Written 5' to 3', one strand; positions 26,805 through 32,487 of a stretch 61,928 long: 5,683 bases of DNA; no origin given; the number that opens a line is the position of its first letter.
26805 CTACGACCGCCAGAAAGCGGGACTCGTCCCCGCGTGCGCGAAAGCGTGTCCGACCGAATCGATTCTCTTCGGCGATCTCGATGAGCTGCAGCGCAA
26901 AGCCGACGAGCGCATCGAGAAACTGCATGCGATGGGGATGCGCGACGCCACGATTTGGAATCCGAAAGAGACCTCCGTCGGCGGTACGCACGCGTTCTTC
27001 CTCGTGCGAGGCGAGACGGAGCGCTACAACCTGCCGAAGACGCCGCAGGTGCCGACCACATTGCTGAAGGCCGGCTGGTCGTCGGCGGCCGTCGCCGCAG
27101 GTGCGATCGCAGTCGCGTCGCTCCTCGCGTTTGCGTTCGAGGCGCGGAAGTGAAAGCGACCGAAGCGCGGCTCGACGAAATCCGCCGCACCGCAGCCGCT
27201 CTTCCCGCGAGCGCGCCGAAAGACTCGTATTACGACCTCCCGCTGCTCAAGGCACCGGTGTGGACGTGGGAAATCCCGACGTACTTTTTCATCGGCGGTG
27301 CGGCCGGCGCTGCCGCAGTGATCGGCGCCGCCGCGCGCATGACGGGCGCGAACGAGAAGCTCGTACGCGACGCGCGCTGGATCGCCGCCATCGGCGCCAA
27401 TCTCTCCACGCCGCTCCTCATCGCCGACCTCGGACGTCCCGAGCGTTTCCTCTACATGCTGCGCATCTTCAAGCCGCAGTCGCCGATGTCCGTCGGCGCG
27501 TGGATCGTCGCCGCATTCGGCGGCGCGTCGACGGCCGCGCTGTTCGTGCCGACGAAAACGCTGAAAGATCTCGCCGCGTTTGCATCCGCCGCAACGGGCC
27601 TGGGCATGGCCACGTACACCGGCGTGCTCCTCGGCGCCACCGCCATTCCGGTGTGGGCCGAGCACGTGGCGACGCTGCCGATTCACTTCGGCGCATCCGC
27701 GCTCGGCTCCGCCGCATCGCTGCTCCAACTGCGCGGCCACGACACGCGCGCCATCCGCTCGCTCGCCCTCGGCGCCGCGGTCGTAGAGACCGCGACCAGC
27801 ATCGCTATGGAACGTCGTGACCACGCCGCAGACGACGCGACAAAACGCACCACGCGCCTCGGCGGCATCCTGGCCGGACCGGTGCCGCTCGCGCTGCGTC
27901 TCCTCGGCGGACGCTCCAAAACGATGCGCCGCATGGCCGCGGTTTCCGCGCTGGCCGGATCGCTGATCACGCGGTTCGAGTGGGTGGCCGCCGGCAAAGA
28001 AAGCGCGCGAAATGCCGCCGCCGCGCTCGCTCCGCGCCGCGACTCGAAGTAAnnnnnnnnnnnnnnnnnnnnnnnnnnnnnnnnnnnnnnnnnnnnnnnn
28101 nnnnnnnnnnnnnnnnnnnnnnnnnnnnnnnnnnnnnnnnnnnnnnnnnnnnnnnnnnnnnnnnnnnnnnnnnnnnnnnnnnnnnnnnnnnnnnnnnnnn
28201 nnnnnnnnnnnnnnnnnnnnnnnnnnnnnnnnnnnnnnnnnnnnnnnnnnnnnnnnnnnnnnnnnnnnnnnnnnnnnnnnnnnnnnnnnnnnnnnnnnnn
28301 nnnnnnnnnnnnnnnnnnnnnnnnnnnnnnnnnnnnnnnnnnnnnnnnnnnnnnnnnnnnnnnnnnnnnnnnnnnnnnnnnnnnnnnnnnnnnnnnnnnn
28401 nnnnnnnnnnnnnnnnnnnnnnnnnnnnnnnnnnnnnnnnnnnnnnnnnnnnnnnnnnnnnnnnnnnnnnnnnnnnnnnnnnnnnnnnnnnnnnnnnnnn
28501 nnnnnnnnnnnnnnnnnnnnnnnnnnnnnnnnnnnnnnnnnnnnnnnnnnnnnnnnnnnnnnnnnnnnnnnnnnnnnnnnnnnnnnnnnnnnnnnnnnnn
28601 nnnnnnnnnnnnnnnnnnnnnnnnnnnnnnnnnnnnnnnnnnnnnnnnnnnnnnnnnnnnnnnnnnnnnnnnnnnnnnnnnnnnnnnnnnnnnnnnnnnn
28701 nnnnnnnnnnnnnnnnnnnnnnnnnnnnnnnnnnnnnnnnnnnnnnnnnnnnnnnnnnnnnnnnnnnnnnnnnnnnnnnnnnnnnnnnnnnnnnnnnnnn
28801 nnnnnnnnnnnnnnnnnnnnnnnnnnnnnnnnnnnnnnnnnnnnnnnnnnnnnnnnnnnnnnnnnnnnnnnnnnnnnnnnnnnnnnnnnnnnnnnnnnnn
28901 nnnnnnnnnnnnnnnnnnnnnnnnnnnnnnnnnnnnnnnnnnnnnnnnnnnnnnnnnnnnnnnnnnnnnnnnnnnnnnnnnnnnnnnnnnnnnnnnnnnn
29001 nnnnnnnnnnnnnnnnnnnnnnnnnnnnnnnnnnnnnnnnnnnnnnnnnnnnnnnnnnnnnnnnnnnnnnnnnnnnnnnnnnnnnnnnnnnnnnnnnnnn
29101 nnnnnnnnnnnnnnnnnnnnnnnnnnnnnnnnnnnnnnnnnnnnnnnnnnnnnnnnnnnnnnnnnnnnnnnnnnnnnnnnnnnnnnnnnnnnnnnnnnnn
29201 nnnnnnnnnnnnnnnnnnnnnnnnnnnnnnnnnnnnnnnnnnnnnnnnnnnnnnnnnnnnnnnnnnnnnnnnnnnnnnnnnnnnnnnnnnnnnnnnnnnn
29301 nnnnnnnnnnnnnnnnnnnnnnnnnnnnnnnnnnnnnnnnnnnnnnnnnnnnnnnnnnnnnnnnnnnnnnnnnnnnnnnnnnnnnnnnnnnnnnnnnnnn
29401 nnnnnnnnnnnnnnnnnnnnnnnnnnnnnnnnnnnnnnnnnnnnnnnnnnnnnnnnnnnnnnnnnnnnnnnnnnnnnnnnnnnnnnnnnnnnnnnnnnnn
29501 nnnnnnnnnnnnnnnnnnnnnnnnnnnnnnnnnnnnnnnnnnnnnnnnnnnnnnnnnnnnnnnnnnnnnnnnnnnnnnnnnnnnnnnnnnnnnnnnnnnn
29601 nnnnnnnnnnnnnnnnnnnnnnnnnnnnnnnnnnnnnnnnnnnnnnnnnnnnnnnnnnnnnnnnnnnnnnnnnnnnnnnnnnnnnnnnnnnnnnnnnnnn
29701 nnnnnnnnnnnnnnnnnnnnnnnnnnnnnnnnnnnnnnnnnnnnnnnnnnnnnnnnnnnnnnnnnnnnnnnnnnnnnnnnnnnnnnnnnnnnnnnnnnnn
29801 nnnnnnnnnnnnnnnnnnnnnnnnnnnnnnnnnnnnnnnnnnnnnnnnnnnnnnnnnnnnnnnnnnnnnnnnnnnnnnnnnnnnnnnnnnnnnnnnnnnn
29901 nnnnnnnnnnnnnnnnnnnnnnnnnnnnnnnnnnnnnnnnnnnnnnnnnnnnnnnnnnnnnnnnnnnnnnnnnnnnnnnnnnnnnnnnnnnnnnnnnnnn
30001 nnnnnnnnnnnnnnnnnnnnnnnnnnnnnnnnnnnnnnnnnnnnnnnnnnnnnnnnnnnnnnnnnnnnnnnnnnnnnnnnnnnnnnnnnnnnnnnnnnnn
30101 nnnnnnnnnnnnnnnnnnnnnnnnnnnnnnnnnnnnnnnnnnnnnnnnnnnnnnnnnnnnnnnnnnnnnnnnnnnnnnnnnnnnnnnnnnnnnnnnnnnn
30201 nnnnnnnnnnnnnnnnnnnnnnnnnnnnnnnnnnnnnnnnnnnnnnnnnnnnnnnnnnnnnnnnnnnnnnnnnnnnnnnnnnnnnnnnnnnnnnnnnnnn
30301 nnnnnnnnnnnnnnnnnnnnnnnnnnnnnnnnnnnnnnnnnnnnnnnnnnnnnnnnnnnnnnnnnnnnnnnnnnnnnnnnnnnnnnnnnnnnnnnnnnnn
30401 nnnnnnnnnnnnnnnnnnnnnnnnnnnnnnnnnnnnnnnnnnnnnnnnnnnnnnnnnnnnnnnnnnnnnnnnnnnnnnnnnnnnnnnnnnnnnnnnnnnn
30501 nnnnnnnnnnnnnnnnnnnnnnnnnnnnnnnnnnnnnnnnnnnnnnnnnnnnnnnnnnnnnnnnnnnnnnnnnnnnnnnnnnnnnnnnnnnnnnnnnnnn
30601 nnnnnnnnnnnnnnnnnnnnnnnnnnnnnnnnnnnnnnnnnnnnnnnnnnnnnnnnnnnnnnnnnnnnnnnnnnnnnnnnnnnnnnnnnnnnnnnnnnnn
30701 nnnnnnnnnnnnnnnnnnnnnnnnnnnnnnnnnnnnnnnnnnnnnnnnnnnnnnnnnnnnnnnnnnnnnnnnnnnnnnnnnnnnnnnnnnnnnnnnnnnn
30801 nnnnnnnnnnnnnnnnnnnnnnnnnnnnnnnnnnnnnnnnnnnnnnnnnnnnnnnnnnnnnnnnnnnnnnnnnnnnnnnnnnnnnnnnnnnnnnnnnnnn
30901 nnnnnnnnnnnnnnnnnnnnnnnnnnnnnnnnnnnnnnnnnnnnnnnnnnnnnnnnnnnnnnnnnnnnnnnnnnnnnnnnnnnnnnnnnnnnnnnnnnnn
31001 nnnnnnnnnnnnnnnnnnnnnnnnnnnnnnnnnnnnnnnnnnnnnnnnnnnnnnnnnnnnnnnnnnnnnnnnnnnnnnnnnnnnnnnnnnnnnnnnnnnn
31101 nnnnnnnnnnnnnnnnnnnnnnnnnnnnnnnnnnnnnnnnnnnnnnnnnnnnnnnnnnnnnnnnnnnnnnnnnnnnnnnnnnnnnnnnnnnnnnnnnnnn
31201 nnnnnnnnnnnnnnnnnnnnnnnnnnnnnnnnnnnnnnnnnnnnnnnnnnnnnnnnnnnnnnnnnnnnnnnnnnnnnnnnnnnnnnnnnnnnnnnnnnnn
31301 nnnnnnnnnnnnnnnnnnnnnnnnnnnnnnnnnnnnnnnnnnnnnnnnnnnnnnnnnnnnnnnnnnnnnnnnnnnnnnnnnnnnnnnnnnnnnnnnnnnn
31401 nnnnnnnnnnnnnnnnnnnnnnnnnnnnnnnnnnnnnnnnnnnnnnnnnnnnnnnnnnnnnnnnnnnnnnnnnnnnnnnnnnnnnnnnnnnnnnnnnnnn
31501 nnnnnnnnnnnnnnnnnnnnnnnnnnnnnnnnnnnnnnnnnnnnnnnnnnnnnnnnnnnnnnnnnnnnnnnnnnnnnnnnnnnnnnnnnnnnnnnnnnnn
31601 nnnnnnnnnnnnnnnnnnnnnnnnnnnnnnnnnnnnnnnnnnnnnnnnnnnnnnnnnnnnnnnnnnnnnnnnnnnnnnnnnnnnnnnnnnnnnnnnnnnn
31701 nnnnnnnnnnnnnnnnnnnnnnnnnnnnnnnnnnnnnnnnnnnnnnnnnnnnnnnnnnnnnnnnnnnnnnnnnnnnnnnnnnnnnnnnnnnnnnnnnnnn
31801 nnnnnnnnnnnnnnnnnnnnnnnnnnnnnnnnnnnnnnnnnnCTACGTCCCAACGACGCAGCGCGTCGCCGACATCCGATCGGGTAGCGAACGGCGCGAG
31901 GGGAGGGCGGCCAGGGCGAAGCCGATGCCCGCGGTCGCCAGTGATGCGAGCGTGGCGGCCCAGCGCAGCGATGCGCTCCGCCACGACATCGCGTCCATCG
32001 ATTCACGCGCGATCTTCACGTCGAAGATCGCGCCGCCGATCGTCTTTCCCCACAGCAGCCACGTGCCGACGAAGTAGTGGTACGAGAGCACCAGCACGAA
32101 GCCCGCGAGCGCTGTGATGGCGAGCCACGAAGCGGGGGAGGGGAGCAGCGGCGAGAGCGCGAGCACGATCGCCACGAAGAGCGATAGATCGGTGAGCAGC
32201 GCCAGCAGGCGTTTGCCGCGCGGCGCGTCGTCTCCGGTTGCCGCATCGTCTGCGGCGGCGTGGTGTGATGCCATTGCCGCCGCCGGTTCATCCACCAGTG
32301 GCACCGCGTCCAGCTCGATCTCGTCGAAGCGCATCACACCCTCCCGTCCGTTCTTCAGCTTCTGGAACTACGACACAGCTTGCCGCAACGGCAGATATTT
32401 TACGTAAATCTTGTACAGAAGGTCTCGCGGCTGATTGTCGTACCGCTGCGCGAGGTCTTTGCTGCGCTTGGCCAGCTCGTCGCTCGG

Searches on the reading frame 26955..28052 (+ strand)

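Call 12: search_protein_families(library=pfam, proteins=[window:26955-28052:+], max_evalue=0.001)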
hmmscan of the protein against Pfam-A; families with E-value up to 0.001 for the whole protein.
window:26955-28052:+ (365 aa): 2 families
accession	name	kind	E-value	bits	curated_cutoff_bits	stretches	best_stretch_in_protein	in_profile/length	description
PF14589.11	NrfD_2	-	4.6e-13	50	27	1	94-350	6-275/281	Polysulfide reductase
PF03916.19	NrfD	-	1.6e-11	44.8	25.8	1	102-257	10-191/313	Polysulphide reductase, NrfD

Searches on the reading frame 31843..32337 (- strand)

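Call 12: search_protein_families(library=pfam, proteins=[window:31843-32337:-], max_evalue=0.001)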
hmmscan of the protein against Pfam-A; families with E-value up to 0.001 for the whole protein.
window:31843-32337:- (164 aa): 1 family
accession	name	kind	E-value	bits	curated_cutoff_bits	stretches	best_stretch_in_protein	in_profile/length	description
PF06271.18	RDD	-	3.1e-11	44.1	24.1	1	38-156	2-136/137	RDD family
